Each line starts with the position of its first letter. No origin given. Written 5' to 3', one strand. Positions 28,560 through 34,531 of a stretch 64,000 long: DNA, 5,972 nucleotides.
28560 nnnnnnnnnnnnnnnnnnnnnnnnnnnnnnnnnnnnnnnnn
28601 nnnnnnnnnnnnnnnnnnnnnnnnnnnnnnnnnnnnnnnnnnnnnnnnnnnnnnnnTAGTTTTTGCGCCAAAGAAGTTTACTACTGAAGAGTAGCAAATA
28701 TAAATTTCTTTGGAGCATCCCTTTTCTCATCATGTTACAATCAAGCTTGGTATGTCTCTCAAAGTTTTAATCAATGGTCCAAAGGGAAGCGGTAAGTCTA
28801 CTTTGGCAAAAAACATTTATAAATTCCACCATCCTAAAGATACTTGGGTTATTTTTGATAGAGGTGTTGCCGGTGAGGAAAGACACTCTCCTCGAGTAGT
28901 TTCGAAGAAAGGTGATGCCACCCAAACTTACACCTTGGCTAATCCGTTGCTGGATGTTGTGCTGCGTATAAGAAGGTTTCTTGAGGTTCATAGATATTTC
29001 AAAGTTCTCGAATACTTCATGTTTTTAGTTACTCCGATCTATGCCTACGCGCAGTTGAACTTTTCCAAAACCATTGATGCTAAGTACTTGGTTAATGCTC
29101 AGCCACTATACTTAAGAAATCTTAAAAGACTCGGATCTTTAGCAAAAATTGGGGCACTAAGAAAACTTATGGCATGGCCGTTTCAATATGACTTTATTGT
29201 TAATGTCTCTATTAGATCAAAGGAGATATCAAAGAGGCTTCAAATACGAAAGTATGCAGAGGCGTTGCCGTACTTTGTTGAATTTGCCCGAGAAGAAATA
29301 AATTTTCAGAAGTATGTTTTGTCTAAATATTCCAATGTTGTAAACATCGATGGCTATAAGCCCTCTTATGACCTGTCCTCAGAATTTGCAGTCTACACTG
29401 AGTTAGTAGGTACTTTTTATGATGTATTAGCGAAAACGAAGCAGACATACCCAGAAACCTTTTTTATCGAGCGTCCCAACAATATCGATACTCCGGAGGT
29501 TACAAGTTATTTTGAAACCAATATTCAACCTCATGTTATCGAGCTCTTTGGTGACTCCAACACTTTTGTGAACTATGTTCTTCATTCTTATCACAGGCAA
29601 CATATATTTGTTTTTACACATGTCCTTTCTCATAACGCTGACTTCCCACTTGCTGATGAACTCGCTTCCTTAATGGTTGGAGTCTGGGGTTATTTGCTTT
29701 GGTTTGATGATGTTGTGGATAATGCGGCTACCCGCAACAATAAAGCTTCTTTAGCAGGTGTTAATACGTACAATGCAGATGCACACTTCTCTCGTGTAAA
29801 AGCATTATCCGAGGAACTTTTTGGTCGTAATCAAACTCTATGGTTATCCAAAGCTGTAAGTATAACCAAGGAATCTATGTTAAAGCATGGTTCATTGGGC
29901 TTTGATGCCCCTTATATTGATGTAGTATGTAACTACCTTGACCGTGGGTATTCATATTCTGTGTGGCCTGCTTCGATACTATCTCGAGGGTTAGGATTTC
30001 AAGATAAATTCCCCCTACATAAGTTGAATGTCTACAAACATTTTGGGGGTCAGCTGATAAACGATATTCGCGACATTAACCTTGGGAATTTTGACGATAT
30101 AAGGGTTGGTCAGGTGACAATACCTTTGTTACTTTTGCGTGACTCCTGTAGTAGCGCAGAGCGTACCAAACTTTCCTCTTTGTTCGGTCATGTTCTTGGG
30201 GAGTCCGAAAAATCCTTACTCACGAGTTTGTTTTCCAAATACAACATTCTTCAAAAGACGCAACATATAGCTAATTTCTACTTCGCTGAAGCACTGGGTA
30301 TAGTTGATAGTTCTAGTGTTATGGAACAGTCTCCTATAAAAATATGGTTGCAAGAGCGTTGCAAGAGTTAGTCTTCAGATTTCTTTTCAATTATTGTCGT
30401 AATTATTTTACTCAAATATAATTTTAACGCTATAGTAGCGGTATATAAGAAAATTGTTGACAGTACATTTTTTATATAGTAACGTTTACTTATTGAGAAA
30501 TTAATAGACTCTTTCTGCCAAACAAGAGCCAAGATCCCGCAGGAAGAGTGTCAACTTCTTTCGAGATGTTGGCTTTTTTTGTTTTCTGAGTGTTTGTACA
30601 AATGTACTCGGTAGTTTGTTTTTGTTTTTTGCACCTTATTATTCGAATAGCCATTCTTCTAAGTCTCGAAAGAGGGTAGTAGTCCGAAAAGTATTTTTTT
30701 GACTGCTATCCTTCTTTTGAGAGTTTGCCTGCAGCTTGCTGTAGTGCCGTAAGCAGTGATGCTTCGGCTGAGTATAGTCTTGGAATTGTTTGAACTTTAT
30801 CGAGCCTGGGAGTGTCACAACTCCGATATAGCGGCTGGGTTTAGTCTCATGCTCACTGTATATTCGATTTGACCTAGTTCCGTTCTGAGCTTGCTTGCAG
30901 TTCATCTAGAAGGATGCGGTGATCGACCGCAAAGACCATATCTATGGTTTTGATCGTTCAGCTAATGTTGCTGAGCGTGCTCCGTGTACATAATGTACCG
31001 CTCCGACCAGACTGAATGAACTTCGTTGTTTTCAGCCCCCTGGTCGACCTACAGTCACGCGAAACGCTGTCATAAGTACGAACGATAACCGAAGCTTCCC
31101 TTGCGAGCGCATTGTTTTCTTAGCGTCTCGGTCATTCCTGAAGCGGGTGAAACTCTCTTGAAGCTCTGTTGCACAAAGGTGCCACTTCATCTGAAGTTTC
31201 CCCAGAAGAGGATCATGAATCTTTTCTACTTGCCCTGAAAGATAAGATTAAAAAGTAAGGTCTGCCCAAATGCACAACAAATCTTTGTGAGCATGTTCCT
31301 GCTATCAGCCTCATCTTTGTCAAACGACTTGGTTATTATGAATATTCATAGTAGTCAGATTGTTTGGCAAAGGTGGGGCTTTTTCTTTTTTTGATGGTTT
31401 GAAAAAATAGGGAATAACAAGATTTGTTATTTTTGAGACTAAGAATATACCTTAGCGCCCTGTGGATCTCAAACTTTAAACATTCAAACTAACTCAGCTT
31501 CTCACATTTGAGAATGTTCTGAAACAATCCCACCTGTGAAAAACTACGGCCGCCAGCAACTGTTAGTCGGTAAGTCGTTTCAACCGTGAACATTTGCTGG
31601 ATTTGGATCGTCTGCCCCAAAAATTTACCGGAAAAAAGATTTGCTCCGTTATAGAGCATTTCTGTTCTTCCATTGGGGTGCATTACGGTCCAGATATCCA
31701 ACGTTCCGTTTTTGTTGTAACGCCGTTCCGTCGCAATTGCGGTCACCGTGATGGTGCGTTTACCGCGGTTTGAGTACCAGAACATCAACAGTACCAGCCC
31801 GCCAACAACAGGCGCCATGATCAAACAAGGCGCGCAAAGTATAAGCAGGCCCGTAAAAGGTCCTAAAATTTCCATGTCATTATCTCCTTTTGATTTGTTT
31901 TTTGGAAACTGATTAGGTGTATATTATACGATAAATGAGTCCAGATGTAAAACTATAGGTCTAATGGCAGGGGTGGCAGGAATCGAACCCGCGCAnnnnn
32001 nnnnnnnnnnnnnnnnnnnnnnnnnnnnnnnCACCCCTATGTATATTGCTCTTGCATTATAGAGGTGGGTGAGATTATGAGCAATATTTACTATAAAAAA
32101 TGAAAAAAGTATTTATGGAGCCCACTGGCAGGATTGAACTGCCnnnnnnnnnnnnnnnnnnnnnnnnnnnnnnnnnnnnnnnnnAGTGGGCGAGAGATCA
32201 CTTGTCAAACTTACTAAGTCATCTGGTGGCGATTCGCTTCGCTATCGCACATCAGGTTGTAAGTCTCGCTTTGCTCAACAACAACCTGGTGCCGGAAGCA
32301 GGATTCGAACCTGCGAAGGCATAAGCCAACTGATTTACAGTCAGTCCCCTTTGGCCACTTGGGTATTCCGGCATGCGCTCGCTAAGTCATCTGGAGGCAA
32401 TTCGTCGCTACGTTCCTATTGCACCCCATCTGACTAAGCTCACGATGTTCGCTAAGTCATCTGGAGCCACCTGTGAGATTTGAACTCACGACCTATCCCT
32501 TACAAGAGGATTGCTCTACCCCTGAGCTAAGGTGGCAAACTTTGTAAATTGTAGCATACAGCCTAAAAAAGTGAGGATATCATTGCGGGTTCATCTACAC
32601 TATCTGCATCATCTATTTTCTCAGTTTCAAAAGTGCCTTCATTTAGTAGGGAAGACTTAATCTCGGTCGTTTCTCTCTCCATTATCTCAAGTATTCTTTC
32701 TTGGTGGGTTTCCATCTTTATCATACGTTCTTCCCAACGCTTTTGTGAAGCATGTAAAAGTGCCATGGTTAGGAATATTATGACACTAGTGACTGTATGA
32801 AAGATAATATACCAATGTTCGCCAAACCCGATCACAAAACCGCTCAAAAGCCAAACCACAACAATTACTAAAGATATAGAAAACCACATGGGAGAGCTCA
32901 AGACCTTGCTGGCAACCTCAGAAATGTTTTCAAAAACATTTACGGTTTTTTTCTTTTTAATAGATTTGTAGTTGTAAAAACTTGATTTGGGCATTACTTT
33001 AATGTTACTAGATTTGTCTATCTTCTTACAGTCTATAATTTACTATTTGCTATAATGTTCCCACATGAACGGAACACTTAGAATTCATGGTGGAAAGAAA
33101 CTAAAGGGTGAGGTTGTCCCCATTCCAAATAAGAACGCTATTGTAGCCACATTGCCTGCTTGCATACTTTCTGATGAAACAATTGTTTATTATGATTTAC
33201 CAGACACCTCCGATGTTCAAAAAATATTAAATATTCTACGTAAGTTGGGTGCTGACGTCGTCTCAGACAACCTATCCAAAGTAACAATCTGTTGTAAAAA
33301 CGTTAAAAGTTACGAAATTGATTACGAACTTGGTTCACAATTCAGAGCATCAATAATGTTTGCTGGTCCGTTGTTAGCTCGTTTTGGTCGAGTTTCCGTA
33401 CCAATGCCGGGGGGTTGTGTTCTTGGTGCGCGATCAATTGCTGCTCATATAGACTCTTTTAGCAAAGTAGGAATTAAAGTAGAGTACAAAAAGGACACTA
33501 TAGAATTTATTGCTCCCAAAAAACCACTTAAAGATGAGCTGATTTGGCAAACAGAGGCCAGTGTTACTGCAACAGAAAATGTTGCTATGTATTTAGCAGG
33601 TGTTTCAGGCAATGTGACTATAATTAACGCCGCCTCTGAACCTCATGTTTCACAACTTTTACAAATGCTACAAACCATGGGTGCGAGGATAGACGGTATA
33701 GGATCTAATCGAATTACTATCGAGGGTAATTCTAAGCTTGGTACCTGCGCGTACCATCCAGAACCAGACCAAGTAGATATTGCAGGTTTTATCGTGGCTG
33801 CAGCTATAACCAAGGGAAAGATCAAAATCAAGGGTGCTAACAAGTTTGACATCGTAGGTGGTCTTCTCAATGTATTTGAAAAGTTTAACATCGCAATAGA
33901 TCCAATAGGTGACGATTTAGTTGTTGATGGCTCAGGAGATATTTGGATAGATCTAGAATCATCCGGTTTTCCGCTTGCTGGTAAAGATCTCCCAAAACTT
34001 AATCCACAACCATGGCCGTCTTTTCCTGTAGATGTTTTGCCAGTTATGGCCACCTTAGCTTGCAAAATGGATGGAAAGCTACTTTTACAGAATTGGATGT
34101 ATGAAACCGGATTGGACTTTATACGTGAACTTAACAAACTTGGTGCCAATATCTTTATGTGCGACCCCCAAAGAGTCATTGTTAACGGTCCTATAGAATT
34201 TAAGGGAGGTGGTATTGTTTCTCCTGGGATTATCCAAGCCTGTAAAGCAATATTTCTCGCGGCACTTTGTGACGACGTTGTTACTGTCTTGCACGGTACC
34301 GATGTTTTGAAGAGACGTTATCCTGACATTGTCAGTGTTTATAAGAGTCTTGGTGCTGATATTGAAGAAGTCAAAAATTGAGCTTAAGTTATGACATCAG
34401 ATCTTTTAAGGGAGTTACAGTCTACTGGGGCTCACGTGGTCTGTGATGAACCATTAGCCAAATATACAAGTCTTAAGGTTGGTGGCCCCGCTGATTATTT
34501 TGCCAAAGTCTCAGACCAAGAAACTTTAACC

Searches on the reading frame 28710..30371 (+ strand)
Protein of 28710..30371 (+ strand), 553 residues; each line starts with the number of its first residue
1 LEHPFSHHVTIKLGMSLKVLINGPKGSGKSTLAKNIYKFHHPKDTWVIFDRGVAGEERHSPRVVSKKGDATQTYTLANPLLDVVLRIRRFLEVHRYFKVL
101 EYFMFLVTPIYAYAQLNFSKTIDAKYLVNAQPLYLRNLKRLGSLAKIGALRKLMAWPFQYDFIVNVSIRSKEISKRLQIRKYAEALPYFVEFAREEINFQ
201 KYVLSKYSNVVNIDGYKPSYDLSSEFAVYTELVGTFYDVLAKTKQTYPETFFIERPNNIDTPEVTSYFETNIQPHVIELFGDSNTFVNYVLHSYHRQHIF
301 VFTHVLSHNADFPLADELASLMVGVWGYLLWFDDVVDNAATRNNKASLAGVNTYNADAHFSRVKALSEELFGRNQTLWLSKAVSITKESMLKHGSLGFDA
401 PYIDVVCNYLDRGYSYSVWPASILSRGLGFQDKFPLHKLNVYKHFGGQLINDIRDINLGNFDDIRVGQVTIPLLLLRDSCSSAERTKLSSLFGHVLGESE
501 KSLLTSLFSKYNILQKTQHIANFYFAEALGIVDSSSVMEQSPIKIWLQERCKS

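Call 25: search_protein_families(library=pfam, proteins=[window:28710-30371:+], max_evalue=0.001)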
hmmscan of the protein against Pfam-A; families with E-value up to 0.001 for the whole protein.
window:28710-30371:+ (553 aa): 1 family
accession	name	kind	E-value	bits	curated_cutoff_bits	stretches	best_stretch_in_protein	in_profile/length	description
PF00005.33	ABC_tran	-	0.00078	20.5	25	0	8-50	3-45/137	ABC transporter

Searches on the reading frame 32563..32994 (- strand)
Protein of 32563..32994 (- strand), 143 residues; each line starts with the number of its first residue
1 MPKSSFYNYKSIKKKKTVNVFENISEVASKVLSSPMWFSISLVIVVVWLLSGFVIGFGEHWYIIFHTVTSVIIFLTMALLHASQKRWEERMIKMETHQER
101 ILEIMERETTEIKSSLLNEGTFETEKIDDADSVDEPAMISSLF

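Call 79: search_protein_families(library=pfam, proteins=[window:32563-32994:-], max_evalue=0.001)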
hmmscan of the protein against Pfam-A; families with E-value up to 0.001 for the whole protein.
window:32563-32994:- (143 aa): 1 family
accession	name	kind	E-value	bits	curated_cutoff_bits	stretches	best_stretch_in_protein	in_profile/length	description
PF04120.17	Iron_permease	-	3.1e-10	40.4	25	1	21-94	1-73/128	Low affinity iron permease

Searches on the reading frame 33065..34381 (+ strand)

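Call 79: search_protein_families(library=pfam, proteins=[window:33065-34381:+], max_evalue=0.001)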
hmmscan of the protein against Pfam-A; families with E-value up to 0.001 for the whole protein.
window:33065-34381:+ (438 aa): 1 family
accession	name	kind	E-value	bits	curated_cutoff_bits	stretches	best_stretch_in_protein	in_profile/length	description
PF00275.25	EPSP_synthase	-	3.2e-52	178.1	22.8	1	8-424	2-415/417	EPSP synthase (3-phosphoshikimate 1-carboxyvinyltransferase)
